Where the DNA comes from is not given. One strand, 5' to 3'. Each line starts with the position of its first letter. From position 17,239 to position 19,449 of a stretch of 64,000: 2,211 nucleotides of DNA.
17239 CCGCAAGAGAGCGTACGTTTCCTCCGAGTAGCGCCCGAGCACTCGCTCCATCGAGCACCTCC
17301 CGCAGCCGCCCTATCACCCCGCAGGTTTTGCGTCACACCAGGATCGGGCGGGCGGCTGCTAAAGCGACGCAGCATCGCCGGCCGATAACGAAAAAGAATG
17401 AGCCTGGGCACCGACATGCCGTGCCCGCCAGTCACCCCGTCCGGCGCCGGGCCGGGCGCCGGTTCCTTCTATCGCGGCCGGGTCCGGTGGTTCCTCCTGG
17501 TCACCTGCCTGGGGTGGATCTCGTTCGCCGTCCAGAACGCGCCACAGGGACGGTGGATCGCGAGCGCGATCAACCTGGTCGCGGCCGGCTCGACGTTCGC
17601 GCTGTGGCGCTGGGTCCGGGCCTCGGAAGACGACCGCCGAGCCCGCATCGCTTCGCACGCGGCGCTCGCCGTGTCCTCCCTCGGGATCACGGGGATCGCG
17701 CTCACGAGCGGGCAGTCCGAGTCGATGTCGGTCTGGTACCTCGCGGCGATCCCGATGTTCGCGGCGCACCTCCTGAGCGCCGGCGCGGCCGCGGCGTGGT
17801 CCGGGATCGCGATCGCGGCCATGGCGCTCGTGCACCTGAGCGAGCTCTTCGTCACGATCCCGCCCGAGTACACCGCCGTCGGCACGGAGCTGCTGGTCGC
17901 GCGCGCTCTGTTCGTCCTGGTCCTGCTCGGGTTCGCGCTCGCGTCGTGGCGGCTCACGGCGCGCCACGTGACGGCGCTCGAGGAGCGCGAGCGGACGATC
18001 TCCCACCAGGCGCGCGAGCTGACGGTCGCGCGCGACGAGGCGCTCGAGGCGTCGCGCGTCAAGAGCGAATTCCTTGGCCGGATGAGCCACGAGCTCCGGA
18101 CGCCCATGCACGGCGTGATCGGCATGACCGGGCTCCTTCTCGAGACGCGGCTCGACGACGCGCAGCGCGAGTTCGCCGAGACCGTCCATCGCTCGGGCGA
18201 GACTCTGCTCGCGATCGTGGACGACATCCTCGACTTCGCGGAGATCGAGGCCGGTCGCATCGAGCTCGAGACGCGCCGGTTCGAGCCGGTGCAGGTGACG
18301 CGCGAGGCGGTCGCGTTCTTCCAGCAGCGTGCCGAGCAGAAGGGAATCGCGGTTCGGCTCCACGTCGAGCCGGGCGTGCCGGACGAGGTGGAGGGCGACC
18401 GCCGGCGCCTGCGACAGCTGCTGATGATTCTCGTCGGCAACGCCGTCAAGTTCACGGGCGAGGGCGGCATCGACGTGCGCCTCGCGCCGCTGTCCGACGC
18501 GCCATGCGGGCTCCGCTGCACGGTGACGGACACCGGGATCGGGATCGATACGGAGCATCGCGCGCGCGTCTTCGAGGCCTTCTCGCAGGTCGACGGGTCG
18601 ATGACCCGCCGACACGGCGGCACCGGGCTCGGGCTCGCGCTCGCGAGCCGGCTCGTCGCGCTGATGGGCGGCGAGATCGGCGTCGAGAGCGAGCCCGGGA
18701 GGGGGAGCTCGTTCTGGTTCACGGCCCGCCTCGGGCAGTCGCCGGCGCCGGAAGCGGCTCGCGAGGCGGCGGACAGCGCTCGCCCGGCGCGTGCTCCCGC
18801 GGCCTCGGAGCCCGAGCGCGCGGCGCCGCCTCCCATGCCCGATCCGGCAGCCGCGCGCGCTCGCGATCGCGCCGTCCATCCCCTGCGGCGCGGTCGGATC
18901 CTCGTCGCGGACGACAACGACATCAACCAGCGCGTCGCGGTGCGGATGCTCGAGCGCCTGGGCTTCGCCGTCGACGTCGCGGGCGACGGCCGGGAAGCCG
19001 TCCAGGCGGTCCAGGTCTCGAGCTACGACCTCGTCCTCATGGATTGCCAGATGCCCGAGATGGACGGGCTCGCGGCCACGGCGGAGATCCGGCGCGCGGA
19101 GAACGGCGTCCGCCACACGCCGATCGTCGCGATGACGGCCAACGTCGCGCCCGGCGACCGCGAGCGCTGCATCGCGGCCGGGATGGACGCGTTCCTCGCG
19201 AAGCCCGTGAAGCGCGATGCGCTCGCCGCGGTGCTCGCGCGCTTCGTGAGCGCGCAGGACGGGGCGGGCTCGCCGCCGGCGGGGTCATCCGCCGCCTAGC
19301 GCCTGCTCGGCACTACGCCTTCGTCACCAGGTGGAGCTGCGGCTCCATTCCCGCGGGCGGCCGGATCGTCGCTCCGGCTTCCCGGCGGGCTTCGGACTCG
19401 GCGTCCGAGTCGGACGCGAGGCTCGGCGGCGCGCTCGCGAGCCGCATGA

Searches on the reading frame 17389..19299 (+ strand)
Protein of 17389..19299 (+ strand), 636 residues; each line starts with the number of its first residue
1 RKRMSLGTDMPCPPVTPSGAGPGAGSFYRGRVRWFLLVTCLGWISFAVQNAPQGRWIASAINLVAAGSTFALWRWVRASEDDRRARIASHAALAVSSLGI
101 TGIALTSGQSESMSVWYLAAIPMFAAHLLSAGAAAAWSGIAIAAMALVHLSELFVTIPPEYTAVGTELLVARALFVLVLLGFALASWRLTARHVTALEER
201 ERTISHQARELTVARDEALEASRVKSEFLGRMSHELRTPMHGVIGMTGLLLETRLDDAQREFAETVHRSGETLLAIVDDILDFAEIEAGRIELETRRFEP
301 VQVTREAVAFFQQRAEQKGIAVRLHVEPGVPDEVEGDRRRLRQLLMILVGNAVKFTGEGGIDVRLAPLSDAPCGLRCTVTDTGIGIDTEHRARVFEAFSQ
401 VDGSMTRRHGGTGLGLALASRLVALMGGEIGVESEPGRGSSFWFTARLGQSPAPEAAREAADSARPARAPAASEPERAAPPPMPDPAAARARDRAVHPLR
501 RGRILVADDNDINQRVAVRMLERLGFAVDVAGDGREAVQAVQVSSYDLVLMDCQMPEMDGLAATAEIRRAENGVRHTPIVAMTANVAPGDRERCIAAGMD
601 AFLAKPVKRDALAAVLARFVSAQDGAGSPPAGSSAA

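Call 11: search_protein_families(library=pfam, proteins=[window:17389-19299:+], max_evalue=0.01)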
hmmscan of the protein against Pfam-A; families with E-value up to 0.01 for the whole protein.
window:17389-19299:+ (636 aa): 5 families
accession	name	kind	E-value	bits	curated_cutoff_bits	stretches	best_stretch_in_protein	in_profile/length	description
PF02518.31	HATPase_c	-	2.3e-28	99.3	26.4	1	336-448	1-109/111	Histidine kinase-, DNA gyrase B-, and HSP90-like ATPase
PF00072.30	Response_reg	-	9.4e-28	97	30.2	1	504-616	1-110/111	Response regulator receiver domain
PF00512.31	HisKA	-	3e-19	69.3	26.9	1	225-289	2-66/66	His Kinase A (phospho-acceptor) domain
PF23198.2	PDE8A_N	-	0.00031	21.1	29.6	1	504-588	13-97/147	PDE8A-like, N-terminal domain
PF24896.1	Receiver_CRE1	-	0.0079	16.9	27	0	504-619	9-134/136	AHK4/CRE1/WOL first receiver domain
